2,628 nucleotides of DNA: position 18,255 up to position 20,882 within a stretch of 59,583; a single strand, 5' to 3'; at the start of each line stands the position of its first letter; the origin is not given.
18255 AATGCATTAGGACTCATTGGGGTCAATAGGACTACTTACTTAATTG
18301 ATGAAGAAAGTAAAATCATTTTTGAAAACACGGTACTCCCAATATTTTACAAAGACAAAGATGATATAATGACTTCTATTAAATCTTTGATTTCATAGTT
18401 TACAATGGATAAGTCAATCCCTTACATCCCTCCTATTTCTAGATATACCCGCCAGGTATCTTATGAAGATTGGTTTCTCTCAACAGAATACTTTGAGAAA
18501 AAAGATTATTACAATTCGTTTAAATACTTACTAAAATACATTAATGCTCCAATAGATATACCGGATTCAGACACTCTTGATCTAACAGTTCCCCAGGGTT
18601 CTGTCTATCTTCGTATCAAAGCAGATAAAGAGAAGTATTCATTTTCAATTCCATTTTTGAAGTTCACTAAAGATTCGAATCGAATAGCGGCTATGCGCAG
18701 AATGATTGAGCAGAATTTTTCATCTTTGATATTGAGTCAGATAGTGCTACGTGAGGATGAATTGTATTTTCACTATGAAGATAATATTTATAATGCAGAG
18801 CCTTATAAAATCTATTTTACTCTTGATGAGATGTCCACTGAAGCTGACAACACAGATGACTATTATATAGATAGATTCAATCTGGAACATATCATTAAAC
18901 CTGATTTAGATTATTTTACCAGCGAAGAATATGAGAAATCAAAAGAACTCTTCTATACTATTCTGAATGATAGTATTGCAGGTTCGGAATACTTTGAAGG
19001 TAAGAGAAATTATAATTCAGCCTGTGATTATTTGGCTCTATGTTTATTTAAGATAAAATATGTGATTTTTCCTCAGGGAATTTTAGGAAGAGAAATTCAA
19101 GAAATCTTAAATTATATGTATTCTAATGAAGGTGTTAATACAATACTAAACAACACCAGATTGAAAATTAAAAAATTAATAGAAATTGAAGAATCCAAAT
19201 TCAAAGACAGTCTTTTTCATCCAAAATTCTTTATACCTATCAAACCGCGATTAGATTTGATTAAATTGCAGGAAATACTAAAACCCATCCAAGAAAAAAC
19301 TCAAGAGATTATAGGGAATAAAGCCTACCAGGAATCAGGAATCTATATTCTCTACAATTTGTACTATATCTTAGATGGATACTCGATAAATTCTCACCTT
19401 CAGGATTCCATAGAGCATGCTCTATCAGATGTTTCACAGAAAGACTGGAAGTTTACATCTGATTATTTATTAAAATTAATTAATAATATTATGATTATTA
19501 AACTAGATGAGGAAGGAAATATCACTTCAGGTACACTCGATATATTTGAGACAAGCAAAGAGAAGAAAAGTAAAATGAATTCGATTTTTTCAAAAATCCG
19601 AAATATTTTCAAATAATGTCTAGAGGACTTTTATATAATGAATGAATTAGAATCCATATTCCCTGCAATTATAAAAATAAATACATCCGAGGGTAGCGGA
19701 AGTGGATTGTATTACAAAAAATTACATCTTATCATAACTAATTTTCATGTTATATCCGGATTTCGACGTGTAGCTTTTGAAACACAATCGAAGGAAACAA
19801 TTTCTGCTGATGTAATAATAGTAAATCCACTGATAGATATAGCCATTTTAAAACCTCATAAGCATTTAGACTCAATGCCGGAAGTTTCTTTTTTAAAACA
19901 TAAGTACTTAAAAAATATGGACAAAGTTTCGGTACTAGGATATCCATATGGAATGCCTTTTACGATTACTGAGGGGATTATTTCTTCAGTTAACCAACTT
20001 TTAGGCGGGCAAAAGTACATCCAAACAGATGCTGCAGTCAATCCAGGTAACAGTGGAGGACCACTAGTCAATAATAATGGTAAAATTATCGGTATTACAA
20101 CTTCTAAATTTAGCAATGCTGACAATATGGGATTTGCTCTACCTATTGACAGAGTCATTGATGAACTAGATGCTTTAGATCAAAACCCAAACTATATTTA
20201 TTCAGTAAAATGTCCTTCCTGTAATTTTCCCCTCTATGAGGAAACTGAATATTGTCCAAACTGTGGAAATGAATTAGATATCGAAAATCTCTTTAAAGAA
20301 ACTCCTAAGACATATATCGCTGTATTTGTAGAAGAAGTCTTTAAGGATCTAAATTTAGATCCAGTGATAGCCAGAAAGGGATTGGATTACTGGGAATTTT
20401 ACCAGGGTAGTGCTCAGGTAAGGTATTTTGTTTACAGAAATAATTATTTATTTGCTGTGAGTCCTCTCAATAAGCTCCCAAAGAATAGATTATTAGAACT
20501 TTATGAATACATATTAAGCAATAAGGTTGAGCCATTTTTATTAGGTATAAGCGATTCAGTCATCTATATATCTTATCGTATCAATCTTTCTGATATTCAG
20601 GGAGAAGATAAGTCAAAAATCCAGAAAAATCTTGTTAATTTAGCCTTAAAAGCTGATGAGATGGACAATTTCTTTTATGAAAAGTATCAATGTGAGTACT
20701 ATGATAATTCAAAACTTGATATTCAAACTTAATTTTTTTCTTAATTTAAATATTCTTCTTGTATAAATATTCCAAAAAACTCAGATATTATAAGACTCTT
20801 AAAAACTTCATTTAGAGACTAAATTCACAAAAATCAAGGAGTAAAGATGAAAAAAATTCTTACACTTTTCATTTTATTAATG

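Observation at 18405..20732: Tandem genes sharing a paralogous YbjN-like domain, one fused to a trypsin-like protease and zinc ribbon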

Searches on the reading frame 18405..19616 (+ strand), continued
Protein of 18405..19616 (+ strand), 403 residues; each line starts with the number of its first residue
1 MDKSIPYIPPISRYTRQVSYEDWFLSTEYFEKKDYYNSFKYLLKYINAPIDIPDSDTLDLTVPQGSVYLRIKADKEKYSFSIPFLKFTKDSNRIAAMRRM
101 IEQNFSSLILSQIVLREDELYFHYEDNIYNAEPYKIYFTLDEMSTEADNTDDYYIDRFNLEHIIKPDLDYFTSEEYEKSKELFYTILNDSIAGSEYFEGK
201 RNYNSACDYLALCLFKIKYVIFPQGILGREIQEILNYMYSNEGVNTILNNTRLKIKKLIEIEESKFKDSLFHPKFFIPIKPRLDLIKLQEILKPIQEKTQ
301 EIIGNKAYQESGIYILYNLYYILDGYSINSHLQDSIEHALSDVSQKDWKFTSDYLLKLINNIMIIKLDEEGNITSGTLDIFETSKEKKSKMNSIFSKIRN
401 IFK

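Call 77: find_encoding_contigs(protein=P0198, flank=5000, max_places=3)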
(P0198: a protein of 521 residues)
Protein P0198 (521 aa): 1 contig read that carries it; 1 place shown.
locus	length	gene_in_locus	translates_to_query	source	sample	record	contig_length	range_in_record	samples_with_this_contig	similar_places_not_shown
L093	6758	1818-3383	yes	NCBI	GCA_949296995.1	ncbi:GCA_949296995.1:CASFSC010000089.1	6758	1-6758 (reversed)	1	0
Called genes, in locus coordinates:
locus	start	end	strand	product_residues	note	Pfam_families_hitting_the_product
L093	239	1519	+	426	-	PF13620:CarboxypepD_reg (weak), PF13715:CarbopepD_reg_2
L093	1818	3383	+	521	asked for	-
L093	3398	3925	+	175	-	-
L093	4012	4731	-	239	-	PF01346:FKBP_N, PF00254:FKBP_C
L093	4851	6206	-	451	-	PF06965:Na_H_antiport_1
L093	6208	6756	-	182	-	?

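Call 80: search_protein_families(library=pfam, proteins=[L093:3398-3922:+], max_evalue=1)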
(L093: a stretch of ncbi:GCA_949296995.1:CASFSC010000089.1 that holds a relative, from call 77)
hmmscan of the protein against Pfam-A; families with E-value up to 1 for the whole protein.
L093:3398-3922:+ (175 aa): 1 family
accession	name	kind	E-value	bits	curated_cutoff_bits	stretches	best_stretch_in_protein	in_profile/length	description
PF05703.16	Auxin_canalis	-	0.21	11.9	24.8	0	19-50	235-266/267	Auxin canalisation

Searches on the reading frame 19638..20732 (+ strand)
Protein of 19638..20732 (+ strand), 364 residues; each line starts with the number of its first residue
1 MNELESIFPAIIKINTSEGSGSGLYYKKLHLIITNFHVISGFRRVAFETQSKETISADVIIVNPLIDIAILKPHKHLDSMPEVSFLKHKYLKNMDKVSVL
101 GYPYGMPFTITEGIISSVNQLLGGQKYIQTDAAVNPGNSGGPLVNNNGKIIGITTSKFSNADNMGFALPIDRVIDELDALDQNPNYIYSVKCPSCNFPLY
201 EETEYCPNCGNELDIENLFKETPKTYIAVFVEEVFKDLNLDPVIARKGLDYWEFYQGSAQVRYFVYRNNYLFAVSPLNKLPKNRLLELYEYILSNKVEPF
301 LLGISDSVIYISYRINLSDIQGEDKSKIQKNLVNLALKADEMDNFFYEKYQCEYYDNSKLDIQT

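Call 3: search_protein_families(library=pfam, proteins=[window:19638-20732:+], max_evalue=1)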
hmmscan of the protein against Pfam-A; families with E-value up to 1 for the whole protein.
window:19638-20732:+ (364 aa): 20 families
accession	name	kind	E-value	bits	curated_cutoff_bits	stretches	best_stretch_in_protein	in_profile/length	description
PF13365.12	Trypsin_2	-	2.4e-24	87.2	27.6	1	21-153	1-144/144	Trypsin-like peptidase domain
PF00089.32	Trypsin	-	9.5e-12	45.6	20.6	1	9-173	13-216/220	Trypsin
PF13240.11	Zn_Ribbon_1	-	0.00042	20.4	25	1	191-213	1-23/23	zinc-ribbon domain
PF12773.13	DZR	-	0.0011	19.5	27.3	1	191-210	26-45/45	Double zinc ribbon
PF01732.22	Mycop_pep_DUF31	-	0.0021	18.2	27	1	124-153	314-343/346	Mycoplasma peptidase (DUF31)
PF12172.15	zf-ChsH2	-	0.0046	17.2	23.2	1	191-211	13-33/37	ChsH2, rubredoxin-like zinc ribbon domain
PF00949.27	Peptidase_S7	-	0.0049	17.2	20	1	124-154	83-113/131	Peptidase S7, Flavivirus NS3 serine protease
PF24460.1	DUF7575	-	0.0054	16.5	28.5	1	202-214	2-14/28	Domain of unknown function (DUF7575)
PF22747.2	Zn_ribbon_DUF2089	-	0.007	16.9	27.6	1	206-218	1-13/32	DUF2089 zinc ribbon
PF06677.18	Auto_anti-p27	-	0.0089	16.5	24.1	1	191-210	17-40/40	Sjogren's syndrome/scleroderma autoantigen 1 (Autoantigen p27)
PF17032.10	Zn_ribbon_15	-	0.011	16.9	28.9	1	189-210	52-73/73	zinc-ribbon family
PF07191.17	Zn_ribbon_6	-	0.077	13.5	25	1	189-215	16-41/67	Double zinc ribbon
PF18912.6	DZR_2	-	0.086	13.1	27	1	186-214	4-33/56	Double zinc ribbon domain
PF13248.11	Zn_ribbon_3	-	0.11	12.4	27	2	190-213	3-26/26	zinc-ribbon domain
PF03119.21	DNA_ligase_ZBD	-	0.12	12.7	25.8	0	191-201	1-11/27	NAD-dependent DNA ligase C4 zinc finger domain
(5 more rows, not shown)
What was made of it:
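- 19665..20183 (+): B residues ~10-182: HtrA-like chymotrypsin-fold protease domain. The catalytic His37, Asp67 and Ser139 are encoded at codons 19746-19748, 19836-19838 and 20052-20054. Pfam gives Trypsin_2 at 2.4e-24 (call 3).
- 20202..20276 (+): B residues ~189-213: zinc ribbon, C192-x2-C195-x10-C206-x2-C209. Sub-threshold Zn_Ribbon_1 and DZR hits (call 3).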

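Call 6: find_homologous_proteins(query=window:19638-20732:+)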
Query window:19638-20732:+ (364 aa): 7358 proteins with E <= 0.001 among 8000 candidates; the best 120 are listed.
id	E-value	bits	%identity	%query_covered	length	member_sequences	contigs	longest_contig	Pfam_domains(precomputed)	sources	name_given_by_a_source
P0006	4.8e-242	820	100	100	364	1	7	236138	PF13365.13,PF00089.33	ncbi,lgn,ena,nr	ncbi:MAG: trypsin-like peptidase domain-containing protein [Leptospiraceae bacterium]|nr:trypsin-lik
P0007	1.1e-174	599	72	99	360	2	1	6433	PF13365.13,PF13248.12,PF00089.33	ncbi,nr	ncbi:MAG: trypsin-like peptidase domain-containing protein [Leptospiraceae bacterium]|nr:trypsin-lik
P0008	9.3e-173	592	70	99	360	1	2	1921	PF13365.13,PF00089.33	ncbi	-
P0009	2.4e-168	578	69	99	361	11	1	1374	PF13365.13,PF00089.33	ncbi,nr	ncbi:MAG TPA: trypsin-like peptidase domain-containing protein [Leptospiraceae bacterium]|nr:trypsin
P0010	1.3e-167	575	68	99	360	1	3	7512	PF13365.13,PF00089.33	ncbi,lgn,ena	-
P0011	2.5e-165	568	68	98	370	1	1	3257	PF13365.13,PF00089.33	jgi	jgi:serine protease Do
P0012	3.0e-165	568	68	99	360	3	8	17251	PF13365.13,PF00089.33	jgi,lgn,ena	jgi:hypothetical protein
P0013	8.5e-162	556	65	98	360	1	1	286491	PF13365.13,PF00089.33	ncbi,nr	ncbi:MAG: trypsin-like peptidase domain-containing protein [Leptospiraceae bacterium]|nr:trypsin-lik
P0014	3.2e-161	554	65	99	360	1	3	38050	PF13365.13,PF00089.33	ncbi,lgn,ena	-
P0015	1.9e-160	552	67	98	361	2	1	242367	PF13365.13,PF13248.12,PF00089.33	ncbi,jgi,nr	ncbi:MAG: trypsin-like peptidase domain-containing protein [Spirochaetes bacterium]|jgi:hypothetical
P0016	4.0e-154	531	64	99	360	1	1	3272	PF13365.13,PF00089.33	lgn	-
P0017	8.1e-154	530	65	99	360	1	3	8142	PF13365.13,PF00089.33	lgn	-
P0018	1.4e-153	529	64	99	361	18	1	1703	PF13365.13,PF00089.33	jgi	jgi:serine protease Do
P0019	1.5e-152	526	64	99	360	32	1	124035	PF13365.13,PF00089.33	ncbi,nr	ncbi:MAG: trypsin-like peptidase domain-containing protein [Leptospiraceae bacterium]|nr:trypsin-lik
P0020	7.9e-146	504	63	98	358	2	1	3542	PF13365.13,PF00089.33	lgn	-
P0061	2.2e-123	430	53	98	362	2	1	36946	PF13365.13,PF00089.33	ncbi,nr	ncbi:trypsin-like peptidase domain-containing protein [candidate division WOR-3 bacterium]|nr:trypsi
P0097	9.1e-117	408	51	99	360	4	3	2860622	PF13365.13,PF05579.20,PF00089.33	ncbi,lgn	ncbi:MAG: trypsin-like peptidase domain-containing protein [Bacteroidia bacterium]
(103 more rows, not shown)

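Call 7: search_protein_families(library=ncbifam, proteins=[window:19638-20732:+], max_evalue=1)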
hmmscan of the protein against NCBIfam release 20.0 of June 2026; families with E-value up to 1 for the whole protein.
window:19638-20732:+ (364 aa): 18 families
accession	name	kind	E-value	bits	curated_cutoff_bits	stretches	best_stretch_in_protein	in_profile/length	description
TIGR02037.1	degP_htrA_DO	subfamily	1.5e-38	132.9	416.2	1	16-182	57-229/434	Do family serine endopeptidase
NF041521.1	HhoA_HhoB_HtrA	equivalog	1.1e-33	116.9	450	1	15-174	53-217/335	HhoA/HhoB/HtrA family serine endopeptidase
NF033740.0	MarP_fam_protase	equivalog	1.6e-28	99.9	250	1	19-192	211-389/390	MarP family serine protease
NF047968.1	SerProtHtrA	equivalog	8.3e-28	97.8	470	1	15-173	83-249/357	serine protease HtrA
TIGR02038.1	protease_degS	equivalog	1.2e-24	87.1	422.95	1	18-171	77-237/351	outer membrane-stress sensor serine endopeptidase DegS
NF053637.1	SerProtHtrAspr2045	equivalog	2.9e-22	79.2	650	1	19-184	103-286/394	serine protease HtrA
NF008147.1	PRK10898.1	equivalog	3.9e-22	78.9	408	1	20-171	79-238/352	outer membrane-stress sensor serine endopeptidase DegS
NF040960.1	MamE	equivalog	7.2e-21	74.4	800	1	17-172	120-285/659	magnetosome formation protease MamE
NF007526.1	PRK10139.1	equivalog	1.5e-19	70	756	1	17-171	89-250/456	serine endoprotease DegQ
NF008189.1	PRK10942.1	equivalog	5e-18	64.8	720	1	30-171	125-272/477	serine endoprotease DegP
NF050055.1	SerProtHtrAMycob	equivalog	4.6e-17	62.1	800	1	14-181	222-407/502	serine protease HtrA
NF040961.1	MamO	equivalog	9.7e-07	27.5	800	1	20-171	99-258/648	magnetosome protein MamO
NF040533.1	endo_SpGH101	exception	1.8e-05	22.1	2900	1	67-156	236-324/1962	SpGH101 family endo-alpha-N-acetylgalactosaminidase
NF001646.0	PRK00420.1-3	equivalog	0.00018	21.8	117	1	188-247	19-82/117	hypothetical protein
NF045841.1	Ig_SerProt_MIP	equivalog_domain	0.0033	17.1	125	1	124-168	300-346/401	MIP family Ig-specific serine endopeptidase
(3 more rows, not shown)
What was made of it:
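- Closest known: HtrA / DegP / DegQ / DegS family. Different: B scores far below the NCBIfam HtrA cut-offs (132.9 against 416.2) (call 7).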

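Call 8: search_protein_families(library=padloc, proteins=[window:19638-20732:+], max_evalue=1)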
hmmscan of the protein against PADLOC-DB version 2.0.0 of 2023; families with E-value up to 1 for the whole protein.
window:19638-20732:+ (364 aa): 4 families
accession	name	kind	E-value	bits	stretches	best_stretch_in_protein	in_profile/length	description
PDLC02960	RT-Protease_XI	-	1.8e-21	74.7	1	11-175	340-502/506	single gene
PDLC02959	RT-Protease_XI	-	3.2e-19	67.2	1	12-175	343-506/510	single gene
PDLC04593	PDC-M35A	-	4.6e-07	27.8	1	28-163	47-187/216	-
PDLC05022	PDC-S45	-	5.1e-05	20.3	2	27-54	52-79/293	-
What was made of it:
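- On Known anti-phage defence systems (PADLOC v2): B matches only the protease part of RT-Protease_XI, PDC-M35A and PDC-S45 (call 8).
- The protease domain resembles those of the PADLOC RT-Protease_XI and PDC models (call 8).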

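Call 9: search_solved_structures(query=window:19638-20732:+, max_evalue=1)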
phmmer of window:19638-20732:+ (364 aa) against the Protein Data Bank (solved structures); distinct sequences matched with E-value up to 1: 140 (the best 60 are shown).
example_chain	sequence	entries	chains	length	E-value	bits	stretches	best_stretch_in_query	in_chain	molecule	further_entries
5b6l_A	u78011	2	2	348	4.9e-23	84.9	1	13-173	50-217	Putative serine protease HhoA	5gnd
5t63_A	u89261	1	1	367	5.6e-23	84.7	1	13-173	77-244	Putative serine protease HhoA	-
3qo6_A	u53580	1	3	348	1.1e-22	83.7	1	15-179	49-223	Protease Do-like 1, chloroplastic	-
5t69_A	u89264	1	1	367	1.5e-22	83.3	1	13-173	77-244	Putative serine protease HhoA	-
5tny_A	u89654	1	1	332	4.9e-22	81.6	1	20-177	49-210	Serine protease HTRA2, mitochondrial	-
5tnz_A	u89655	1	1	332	4.9e-22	81.6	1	20-177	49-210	Serine protease HTRA2, mitochondrial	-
5m3n_A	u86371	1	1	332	4.9e-22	81.6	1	20-177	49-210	Serine protease HTRA2, mitochondrial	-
5to1_A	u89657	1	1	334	4.9e-22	81.6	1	20-177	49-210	Serine protease HTRA2, mitochondrial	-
5m3o_A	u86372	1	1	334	4.9e-22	81.6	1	20-177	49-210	Serine protease HTRA2, mitochondrial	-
7vge_A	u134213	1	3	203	6e-22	81.3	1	19-174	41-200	Serine protease HTRA2, mitochondrial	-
7vge_D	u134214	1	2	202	7.4e-22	81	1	19-173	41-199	Serine protease HTRA2, mitochondrial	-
7vge_E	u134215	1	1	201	8.1e-22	80.9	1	19-173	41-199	Serine protease HTRA2, mitochondrial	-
1lcy_A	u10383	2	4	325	1.2e-21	80.3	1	20-177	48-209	HtrA2 serine protease | Serine protease HTRA2, mitochondrial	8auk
8e2k_X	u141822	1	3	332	1.3e-21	80.2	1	20-177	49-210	Serine protease HTRA2, mitochondrial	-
1l1j_A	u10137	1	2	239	1.6e-21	79.9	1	20-180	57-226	heat shock protease HtrA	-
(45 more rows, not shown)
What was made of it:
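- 19665..20183 (+): PDB sequence hits to HhoA and HtrA2 reach about 5e-23 (call 9).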

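Call 13: find_encoding_contigs(protein=P0097, flank=6000, max_places=3)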
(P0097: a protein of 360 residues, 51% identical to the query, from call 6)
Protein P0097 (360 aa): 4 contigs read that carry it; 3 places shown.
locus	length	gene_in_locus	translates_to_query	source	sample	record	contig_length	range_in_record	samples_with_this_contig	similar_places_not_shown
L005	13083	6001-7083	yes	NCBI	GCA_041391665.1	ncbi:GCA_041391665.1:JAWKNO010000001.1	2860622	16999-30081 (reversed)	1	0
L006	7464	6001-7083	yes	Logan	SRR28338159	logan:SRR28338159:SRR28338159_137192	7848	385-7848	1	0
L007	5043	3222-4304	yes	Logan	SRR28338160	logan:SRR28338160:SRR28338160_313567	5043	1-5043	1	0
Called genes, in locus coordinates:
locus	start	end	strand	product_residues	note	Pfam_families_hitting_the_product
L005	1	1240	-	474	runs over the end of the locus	PF18962:Por_Secre_tail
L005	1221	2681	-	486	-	-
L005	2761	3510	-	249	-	PF00072:Response_reg, PF04397:LytTR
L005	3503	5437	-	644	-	PF13431:TPR_17 (faint), PF13432:TPR_16 (faint), PF07719:TPR_2 (faint), PF13424:TPR_12 (weak), PF13181:TPR_8 (weak), PF13424:TPR_12, PF06580:His_kinase, PF02518:HATPase_c (weak), +3 more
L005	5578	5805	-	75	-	-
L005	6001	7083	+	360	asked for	PF00089:Trypsin, PF05579:Peptidase_S32 (faint), PF13365:Trypsin_2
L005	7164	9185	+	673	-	PF00270:DEAD (faint), PF04851:ResIII, PF17757:UvrB_inter, PF27431:UvrB_3rd, PF00271:Helicase_C, PF12344:UvrB, PF02151:UVR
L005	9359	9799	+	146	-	-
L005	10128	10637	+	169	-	PF03692:CxxCxxCC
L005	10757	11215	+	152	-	-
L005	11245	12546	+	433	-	PF13439:Glyco_transf_4 (weak), PF13579:Glyco_trans_4_4 (weak)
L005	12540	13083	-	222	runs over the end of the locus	PF13709:DUF4159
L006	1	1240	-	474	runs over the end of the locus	PF18962:Por_Secre_tail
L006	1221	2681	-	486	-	-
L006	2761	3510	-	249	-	PF00072:Response_reg, PF04397:LytTR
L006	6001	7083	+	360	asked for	PF00089:Trypsin, PF05579:Peptidase_S32 (faint), PF13365:Trypsin_2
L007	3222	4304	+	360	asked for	PF00089:Trypsin, PF05579:Peptidase_S32 (faint), PF13365:Trypsin_2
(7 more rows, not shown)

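Call 20: find_encoding_contigs(protein=P0061, flank=5000, max_places=2)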
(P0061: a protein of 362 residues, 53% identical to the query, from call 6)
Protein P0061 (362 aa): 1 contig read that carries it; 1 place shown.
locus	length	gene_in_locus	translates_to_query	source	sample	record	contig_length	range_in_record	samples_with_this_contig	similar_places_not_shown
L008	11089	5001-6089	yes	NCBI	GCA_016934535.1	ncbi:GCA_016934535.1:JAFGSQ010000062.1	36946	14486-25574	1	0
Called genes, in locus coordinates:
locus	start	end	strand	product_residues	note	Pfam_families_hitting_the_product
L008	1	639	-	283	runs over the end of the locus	-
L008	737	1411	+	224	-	PF01865:PhoU_div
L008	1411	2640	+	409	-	PF01384:PHO4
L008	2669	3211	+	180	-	PF01965:DJ-1_PfpI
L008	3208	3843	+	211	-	PF04263:TPK_catalytic, PF04265:TPK_B1_binding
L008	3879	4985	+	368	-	-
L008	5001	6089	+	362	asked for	PF00089:Trypsin, PF13365:Trypsin_2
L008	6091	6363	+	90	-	-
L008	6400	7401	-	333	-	PF02729:OTCace_N, PF00185:OTCace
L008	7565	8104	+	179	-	-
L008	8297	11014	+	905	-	PF13426:PAS_9, PF13426:PAS_9, PF00989:PAS, PF08448:PAS_4, PF13426:PAS_9, PF08447:PAS_3, PF02518:HATPase_c, PF00072:Response_reg, +4 more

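Call 21: find_encoding_contigs(protein=P0015, flank=5000, max_places=2)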
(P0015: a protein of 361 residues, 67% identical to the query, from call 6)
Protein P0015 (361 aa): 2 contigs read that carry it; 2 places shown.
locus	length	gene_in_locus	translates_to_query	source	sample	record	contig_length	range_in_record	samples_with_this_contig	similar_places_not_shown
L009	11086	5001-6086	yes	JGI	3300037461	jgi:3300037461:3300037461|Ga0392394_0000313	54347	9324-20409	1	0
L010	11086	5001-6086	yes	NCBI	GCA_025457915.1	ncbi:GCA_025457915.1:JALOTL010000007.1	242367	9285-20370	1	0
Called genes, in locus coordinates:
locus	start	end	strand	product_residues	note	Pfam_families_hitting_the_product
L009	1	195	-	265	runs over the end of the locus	-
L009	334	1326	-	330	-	PF08240:ADH_N, PF00107:ADH_zinc_N, PF13602:ADH_zinc_N_2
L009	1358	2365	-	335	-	PF08240:ADH_N, PF00107:ADH_zinc_N, PF13602:ADH_zinc_N_2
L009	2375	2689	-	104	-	PF05899:Cupin_3 (faint), PF07883:Cupin_2 (weak)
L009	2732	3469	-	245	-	PF14329:DUF4386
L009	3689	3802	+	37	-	-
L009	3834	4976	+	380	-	-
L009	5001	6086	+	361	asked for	PF00089:Trypsin, PF13365:Trypsin_2, PF13248:Zn_ribbon_3 (weak)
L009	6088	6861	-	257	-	PF02900:LigB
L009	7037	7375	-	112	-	-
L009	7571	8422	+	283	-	-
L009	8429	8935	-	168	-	-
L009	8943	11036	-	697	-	PF12796:Ank_2, PF13637:Ank_4 (weak), PF12796:Ank_2, PF13637:Ank_4 (weak), PF12796:Ank_2, PF13857:Ank_5, PF12796:Ank_2, PF12796:Ank_2, +8 more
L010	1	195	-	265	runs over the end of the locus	-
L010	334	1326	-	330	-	PF08240:ADH_N, PF00107:ADH_zinc_N, PF13602:ADH_zinc_N_2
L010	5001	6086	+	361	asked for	PF00089:Trypsin, PF13365:Trypsin_2, PF13248:Zn_ribbon_3 (weak)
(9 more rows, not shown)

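Call 25: predict_structure(alignment_id=A2)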
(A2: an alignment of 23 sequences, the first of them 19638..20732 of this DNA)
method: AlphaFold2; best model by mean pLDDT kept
length: 364 residues; sequences in the alignment: 23
mean_pLDDT: 91.3   pTM: 0.86
mean pLDDT of the five models: 91.3, 90.1, 89.9, 89.3, 88.7
residues with pLDDT >= 90: 279; 70-90: 73; 50-70: 9; < 50: 3
segments of 3 or more residues with pLDDT < 50: 362-364
pLDDT, mean of each block of 10 residues (from residue 1): 85 92 96 94 93 94 94 93 95 96 90 95 91 91 95 86 85 94 89 91 91 87 89 94 91 92 92 96 92 89 94 94 94 97 93 83 39
secondary structure, 60 per line:
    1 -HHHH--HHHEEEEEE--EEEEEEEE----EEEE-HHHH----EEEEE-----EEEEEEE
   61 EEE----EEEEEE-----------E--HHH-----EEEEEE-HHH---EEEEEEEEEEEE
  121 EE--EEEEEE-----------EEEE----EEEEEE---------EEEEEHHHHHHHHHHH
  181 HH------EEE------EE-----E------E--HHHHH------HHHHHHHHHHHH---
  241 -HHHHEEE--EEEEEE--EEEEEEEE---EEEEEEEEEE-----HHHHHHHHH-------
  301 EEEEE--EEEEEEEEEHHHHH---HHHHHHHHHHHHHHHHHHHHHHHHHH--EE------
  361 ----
elements in order: H2-5 E11-16 E19-26 E31-34 H36-39 E44-48 E54-63 E68-73 E96-101 E109-122 E125-130 E142-145 E150-155 E165-169 H170-182 E189-191 H215-219 H226-237 H242-245 E246-248 E251-256 E259-266 E270-279 H285-293 E301-305 E308-316 H317-321 H325-350
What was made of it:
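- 19638..20732 (+): Gene B: 364-aa cytoplasmic S1C-type serine protease + Zn ribbon + TY domain. The AF2 model has pLDDT 91.3 and pTM 0.86 (call 25).
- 20307..20693 (+): B residues ~224-352: YbjN / T3SS-chaperone-like (TY) domain. It is the most conserved part of the pair. AF2 shows H226-237, E251-256, E259-266, E270-279, H285-293, E301-305, E308-316 and H325-350 (call 25).
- On YbjN / TY-chaperone superfamily (PF10722, PF22551, CesT clan): The AF2 model of B has the same order of elements (call 25).
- On HtrA/DegP/DegS (S1C): The C-terminus is a Zn ribbon plus a TY domain (calls 3, 7, 25).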

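Call 80: search_protein_families(library=pfam, proteins=[L008:6091-6360:+], max_evalue=1)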
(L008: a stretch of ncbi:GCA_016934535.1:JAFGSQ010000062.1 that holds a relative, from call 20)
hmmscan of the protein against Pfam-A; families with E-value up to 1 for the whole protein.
L008:6091-6360:+ (90 aa): 0 families
